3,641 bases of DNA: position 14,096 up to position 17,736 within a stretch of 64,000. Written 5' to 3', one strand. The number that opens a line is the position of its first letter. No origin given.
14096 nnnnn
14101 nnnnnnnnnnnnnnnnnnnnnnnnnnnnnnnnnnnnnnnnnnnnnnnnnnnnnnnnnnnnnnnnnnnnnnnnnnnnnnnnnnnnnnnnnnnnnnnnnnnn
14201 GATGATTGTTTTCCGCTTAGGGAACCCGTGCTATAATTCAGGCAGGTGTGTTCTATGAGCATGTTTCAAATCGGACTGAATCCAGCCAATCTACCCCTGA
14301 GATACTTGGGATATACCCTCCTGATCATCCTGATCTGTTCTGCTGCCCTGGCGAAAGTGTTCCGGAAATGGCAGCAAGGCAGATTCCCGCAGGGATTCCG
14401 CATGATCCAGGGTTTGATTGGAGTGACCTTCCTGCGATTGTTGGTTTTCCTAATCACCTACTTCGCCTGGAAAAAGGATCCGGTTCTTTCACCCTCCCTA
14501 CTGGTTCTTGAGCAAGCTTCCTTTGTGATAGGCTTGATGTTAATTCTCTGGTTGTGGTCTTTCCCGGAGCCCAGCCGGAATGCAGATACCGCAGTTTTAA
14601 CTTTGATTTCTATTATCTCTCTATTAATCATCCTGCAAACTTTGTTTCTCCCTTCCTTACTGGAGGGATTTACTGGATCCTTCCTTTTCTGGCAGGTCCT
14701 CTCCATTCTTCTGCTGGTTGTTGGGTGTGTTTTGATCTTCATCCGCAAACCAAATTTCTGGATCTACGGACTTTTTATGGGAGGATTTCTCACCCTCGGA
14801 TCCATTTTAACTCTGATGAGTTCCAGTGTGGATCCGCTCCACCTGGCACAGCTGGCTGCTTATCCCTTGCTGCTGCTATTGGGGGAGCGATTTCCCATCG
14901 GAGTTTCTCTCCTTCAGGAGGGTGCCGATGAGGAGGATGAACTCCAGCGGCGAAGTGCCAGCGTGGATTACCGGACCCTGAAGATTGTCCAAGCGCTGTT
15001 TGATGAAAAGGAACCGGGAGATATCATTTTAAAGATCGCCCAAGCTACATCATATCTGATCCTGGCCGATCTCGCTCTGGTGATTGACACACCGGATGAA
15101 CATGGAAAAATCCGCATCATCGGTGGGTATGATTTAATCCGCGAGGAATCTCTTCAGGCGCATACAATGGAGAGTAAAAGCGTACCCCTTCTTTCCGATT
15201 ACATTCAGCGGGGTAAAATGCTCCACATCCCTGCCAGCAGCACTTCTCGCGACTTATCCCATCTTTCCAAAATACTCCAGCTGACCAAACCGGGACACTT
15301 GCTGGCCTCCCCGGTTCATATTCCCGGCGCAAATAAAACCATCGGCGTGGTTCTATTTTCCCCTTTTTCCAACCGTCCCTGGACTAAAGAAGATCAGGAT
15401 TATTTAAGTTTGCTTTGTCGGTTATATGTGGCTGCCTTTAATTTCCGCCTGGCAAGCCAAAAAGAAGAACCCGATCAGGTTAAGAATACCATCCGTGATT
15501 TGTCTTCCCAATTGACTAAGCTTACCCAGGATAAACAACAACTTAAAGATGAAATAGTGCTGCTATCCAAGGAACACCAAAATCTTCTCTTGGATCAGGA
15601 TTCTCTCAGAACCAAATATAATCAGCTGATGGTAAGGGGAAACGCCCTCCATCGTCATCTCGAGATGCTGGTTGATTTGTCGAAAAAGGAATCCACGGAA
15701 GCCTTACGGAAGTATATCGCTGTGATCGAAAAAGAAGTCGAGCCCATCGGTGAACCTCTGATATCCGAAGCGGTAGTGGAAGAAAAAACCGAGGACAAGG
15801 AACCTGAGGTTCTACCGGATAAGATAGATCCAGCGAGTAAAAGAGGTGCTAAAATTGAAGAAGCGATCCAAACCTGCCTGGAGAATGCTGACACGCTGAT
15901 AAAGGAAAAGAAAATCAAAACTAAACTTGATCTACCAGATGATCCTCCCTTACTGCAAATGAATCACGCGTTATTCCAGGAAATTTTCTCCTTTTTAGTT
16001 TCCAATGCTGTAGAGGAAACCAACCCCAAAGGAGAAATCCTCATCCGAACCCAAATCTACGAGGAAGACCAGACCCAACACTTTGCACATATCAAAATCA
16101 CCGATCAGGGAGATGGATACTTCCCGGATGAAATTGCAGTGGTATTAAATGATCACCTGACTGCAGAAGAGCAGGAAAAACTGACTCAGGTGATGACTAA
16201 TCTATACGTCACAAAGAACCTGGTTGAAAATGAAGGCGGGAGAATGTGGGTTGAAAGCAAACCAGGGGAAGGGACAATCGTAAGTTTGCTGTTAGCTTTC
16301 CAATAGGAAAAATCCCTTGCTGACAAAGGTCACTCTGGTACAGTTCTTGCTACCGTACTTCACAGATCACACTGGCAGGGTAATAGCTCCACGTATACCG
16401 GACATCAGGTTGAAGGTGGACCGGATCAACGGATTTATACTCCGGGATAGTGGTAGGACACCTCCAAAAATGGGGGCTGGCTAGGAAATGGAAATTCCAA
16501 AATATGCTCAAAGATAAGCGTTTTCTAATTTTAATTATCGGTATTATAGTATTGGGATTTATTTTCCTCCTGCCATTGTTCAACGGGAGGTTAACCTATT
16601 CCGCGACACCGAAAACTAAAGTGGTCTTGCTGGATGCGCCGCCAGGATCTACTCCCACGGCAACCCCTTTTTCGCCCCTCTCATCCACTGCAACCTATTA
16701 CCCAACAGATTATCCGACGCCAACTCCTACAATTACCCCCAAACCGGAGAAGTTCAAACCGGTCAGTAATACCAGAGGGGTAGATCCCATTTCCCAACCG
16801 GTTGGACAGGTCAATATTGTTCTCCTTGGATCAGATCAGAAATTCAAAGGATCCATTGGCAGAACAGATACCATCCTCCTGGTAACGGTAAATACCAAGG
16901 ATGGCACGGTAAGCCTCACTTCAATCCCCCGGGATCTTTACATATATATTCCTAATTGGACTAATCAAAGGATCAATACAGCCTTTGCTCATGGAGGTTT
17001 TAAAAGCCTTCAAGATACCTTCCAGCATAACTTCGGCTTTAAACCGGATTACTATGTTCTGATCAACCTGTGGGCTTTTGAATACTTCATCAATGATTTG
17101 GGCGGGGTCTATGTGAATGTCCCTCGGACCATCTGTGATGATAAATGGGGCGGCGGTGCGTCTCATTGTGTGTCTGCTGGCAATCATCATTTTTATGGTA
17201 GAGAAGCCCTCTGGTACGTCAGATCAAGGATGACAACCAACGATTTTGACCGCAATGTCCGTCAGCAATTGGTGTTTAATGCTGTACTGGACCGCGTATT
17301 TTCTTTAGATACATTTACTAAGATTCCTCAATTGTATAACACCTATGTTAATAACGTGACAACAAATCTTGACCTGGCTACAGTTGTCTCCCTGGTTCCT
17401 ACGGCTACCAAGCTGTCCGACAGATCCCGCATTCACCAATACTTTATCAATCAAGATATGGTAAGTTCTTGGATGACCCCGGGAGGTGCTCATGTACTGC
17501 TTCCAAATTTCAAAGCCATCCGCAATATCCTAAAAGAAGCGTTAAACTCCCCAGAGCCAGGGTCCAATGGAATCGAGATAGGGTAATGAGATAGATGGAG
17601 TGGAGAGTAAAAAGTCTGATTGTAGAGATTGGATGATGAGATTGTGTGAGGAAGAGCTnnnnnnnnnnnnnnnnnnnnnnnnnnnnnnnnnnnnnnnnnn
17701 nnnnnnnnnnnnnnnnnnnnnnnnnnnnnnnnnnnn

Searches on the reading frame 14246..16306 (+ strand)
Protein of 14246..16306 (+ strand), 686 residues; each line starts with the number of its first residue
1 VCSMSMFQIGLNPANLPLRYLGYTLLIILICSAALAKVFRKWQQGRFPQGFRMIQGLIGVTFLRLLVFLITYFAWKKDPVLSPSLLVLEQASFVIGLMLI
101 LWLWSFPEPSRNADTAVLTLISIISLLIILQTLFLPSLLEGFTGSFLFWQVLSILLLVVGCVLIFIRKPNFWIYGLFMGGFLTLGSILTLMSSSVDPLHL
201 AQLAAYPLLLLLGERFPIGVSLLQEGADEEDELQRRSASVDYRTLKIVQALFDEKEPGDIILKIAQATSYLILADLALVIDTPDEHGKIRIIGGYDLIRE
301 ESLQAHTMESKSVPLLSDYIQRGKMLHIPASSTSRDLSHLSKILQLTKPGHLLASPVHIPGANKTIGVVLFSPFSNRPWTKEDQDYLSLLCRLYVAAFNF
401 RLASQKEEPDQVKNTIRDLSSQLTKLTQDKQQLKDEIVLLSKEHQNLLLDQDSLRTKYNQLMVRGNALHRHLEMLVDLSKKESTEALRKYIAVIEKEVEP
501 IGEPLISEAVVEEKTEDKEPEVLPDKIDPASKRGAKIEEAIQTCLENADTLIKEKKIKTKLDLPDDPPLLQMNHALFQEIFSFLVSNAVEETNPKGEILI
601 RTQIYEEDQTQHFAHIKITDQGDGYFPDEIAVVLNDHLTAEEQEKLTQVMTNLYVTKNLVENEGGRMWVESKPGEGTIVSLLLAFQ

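Call 8: search_protein_families(library=pfam, proteins=[window:14246-16306:+])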
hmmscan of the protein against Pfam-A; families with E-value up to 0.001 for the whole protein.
window:14246-16306:+ (686 aa): 1 family
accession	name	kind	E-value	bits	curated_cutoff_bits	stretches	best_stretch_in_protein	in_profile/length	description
PF02518.31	HATPase_c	-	1.9e-11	44.8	26.4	1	576-683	5-107/111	Histidine kinase-, DNA gyrase B-, and HSP90-like ATPase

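Call 21: find_related_loci(query=window:14246-16306:+, collection=metagenome_contigs, flank=10000)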
Query window:14246-16306:+ (686 aa) in metagenome_contigs; peptide patterns used: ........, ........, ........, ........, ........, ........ (x = any residue, [..] = any of these).
213 stretches matched a pattern; 14 encode a relative of the query (tblastn E <= 1e-3); 14 distinct loci.
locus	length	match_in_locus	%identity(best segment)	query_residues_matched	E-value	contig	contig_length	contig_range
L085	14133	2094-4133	71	4-686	0e+0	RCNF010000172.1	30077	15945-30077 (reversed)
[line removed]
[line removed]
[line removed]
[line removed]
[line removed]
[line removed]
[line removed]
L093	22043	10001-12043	72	4-686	0e+0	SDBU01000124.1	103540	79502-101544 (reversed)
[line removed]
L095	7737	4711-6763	71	4-686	0e+0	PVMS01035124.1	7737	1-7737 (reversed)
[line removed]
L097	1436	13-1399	70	84-547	1e-166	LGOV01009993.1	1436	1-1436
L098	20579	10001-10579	23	472-677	5e-7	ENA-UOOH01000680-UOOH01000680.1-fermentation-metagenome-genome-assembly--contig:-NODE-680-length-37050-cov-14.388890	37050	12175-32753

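Call 26: search_protein_families(library=pfam, proteins=[L086:1264-2529:-, L086:533-982:-, L093:4740-5663:-, L093:5693-6292:-, L093:6364-7347:-, L093:7427-8962:-, L090:3244-3927:+, L095:2041-2991:-, L095:2988-3662:-, L085:203-1060:+])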
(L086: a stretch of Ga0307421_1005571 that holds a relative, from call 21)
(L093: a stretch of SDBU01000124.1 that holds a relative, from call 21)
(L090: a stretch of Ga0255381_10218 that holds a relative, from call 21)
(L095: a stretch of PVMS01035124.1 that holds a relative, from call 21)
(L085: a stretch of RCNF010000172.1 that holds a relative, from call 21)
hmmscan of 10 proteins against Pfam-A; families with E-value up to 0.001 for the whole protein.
L086:1264-2529:- (421 aa): 6 families
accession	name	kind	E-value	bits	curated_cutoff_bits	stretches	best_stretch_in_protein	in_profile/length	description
PF00248.27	Aldo_ket_red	-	7.2e-39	134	24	1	39-290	2-275/291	Aldo/keto reductase family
PF13187.11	Fer4_9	-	5.3e-08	33.2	27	1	320-396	2-50/52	4Fe-4S dicluster domain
PF13183.11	Fer4_8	-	1.1e-05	26.4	27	1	319-397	4-68/68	4Fe-4S dicluster domain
PF13534.11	Fer4_17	-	1.2e-05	26.2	22.2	1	320-398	2-61/61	4Fe-4S dicluster domain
PF13237.11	Fer4_10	-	0.00012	22.4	25.5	0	319-394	8-53/53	4Fe-4S dicluster domain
PF13746.11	Fer4_18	-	0.00044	20.9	27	0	358-399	37-77/114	4Fe-4S dicluster domain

L086:533-982:- (149 aa): 3 families
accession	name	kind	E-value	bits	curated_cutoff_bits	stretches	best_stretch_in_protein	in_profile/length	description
PF01047.28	MarR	-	3e-11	43.5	24.6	1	36-92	2-58/59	MarR family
PF12802.13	MarR_2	-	7.2e-08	32.9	27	1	34-91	2-60/61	MarR family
PF13463.12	HTH_27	-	1.7e-05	25.5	22.2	1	43-101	9-68/68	Winged helix DNA-binding domain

L093:4740-5663:- (307 aa): 4 families
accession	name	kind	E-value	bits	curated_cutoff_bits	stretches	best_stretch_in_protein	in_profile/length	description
PF00106.31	adh_short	-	2.4e-35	122.2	26.6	1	16-157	1-142/195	short chain dehydrogenase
PF13561.12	adh_short_C2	-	1.2e-20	74.6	27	1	22-157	1-136/236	Enoyl-(Acyl carrier protein) reductase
PF08659.16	KR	-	7.3e-08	33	22.6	1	18-107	3-94/180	KR domain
PF01370.27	Epimerase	-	7.9e-07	29.2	20.9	1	18-205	1-169/240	NAD dependent epimerase/dehydratase family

L093:5693-6292:- (199 aa): 3 families
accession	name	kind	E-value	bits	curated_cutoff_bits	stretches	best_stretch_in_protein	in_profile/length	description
PF02230.22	Abhydrolase_2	-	2.4e-24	86.8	23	1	2-188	16-215/217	Phospholipase/Carboxylesterase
PF01738.24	DLH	-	2.5e-05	24.4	21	1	66-178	84-192/217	Dienelactone hydrolase family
PF12146.15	Hydrolase_4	-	5.5e-05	23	27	0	2-114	6-112/239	Serine aminopeptidase, S33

L093:6364-7347:- (327 aa): 2 families
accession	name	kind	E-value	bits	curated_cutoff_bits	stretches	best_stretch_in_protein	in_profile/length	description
PF00903.31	Glyoxalase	-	1.9e-11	44.9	20.6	1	165-285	4-121/121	Glyoxalase/Bleomycin resistance protein/Dioxygenase superfamily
PF13669.12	Glyoxalase_4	-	2.9e-07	31.2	27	1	166-252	3-87/109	Glyoxalase/Bleomycin resistance protein/Dioxygenase superfamily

L093:7427-8962:- (511 aa): 4 families
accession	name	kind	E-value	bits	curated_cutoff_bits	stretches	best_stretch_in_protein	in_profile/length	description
PF07732.21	Cu-oxidase_3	-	5.8e-31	107.5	21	1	82-186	13-118/119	Multicopper oxidase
PF07731.20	Cu-oxidase_2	-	3.8e-24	85.4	20.4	1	369-510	7-134/137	Multicopper oxidase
PF00394.28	Cu-oxidase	-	3.1e-12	47.3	21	1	248-309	66-125/157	Multicopper oxidase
PF00127.26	Copper-bind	-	0.00095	20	21.2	0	465-506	59-95/99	Copper binding proteins, plastocyanin/azurin family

L090:3244-3927:+ (227 aa): 1 family
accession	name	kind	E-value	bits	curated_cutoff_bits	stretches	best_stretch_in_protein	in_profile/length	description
PF16158.11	N_BRCA1_IG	-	3.7e-27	95.4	28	1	104-201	1-108/108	Ig-like domain from next to BRCA1 gene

L095:2041-2991:- (316 aa): 1 family
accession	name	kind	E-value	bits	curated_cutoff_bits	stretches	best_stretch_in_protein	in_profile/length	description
PF00294.29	PfkB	-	2.1e-53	182.1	25.8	1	4-305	2-300/302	pfkB family carbohydrate kinase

L095:2988-3662:- (224 aa): 1 family
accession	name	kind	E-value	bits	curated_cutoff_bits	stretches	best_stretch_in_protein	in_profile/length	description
PF00697.28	PRAI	-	1.1e-18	68.1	22.7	1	5-216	3-192/193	N-(5'phosphoribosyl)anthranilate (PRA) isomerase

L085:203-1060:+ (285 aa): 1 family
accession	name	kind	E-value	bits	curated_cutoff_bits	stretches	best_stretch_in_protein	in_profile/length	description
PF18761.7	Heliorhodopsin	-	6.1e-102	340.5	26.7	1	39-282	1-242/242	Heliorhodopsin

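Call 27: search_protein_families(library=pfam, proteins=[L091:122-628:-, L091:625-1215:-, L093:50-2290:-, L093:2326-2778:-, L095:844-1848:-])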
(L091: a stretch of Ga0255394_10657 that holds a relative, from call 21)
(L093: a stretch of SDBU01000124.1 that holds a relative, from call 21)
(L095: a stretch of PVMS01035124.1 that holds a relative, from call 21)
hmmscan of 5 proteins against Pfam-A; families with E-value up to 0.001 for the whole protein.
L091:122-628:- (168 aa): 1 family
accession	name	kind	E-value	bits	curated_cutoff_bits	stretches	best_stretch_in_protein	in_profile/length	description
PF08803.17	ydhR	-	5.9e-07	29.8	27.1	1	62-125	2-66/96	Putative mono-oxygenase ydhR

L091:625-1215:- (196 aa): 1 family
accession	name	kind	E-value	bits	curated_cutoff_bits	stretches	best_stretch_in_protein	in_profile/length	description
PF00440.29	TetR_N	-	2.8e-13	49.9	24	1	11-57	1-47/47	Bacterial regulatory proteins, tetR family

L093:50-2290:- (746 aa): 4 families
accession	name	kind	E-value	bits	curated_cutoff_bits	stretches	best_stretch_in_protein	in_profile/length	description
PF00664.28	ABC_membrane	-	6.7e-31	108.4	28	1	225-455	43-273/274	ABC transporter transmembrane region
PF00005.33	ABC_tran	-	1.4e-29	103.9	25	1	521-668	2-136/137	ABC transporter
PF02463.25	SMC_N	-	5.5e-07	29.7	40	1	532-710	26-210/220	RecF/RecN/SMC N terminal domain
PF03193.22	RsgA_GTPase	-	0.00091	19.5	30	0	526-550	103-126/174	RsgA GTPase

L093:2326-2778:- (150 aa): 5 families
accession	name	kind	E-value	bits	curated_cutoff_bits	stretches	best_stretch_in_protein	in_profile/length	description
PF01047.28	MarR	-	3.9e-12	46.3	24.6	1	36-92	2-58/59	MarR family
PF12802.13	MarR_2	-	5e-09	36.6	27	1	35-91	3-60/61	MarR family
PF13463.12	HTH_27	-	2.4e-06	28.1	22.2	1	55-101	22-68/68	Winged helix DNA-binding domain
PF01325.25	Fe_dep_repress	-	0.00027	21.5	26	1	42-81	12-52/60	Iron dependent repressor, N-terminal DNA binding domain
PF13338.12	AbiEi_4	-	0.00081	19.9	25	0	45-83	7-40/49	Transcriptional regulator, AbiEi antitoxin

L095:844-1848:- (334 aa): 5 families
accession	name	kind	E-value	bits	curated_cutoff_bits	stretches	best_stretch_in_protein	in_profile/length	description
PF00106.31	adh_short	-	2.4e-34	118.9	26.6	1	43-248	1-190/195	short chain dehydrogenase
PF13561.12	adh_short_C2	-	9e-20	71.7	27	1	49-186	1-138/236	Enoyl-(Acyl carrier protein) reductase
PF08659.16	KR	-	1.1e-09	38.9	22.6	1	45-184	3-142/180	KR domain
PF01370.27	Epimerase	-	1.8e-08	34.5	20.9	1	45-257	1-194/240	NAD dependent epimerase/dehydratase family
PF16363.11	GDP_Man_Dehyd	-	0.00013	22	27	1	46-231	1-179/332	GDP-mannose 4,6 dehydratase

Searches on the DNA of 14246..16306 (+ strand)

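Call 70: search_rna_families(source=L091, start=1600, end=1965, threshold=evalue, max_evalue=1)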
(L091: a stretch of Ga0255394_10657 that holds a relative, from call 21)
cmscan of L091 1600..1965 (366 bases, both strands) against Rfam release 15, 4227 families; matches with E-value up to 1: 3.
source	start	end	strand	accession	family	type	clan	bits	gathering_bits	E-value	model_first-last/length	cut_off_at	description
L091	1889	1960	-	RF00005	tRNA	Gene; tRNA;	CL00001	63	29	1.5e-13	1-71/71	no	tRNA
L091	1852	1962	-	RF02435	SpF41_sRNA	Gene; sRNA;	-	21.7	52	0.39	1-105/105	no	Streptococcus sRNA SpF41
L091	1610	1646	-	RF02914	DUF805b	Cis-reg;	CL00115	14.7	35.6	0.16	1-35/35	no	DUF805b RNA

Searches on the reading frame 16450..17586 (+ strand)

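Call 8: search_protein_families(library=pfam, proteins=[window:16450-17586:+])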
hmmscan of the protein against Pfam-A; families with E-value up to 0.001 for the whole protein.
window:16450-17586:+ (378 aa): 1 family
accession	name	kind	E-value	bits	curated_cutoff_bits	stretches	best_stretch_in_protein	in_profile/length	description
PF03816.19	LytR_cpsA_psr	-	7.9e-36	123.9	24.6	1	138-283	1-148/150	LytR_cpsA_psr family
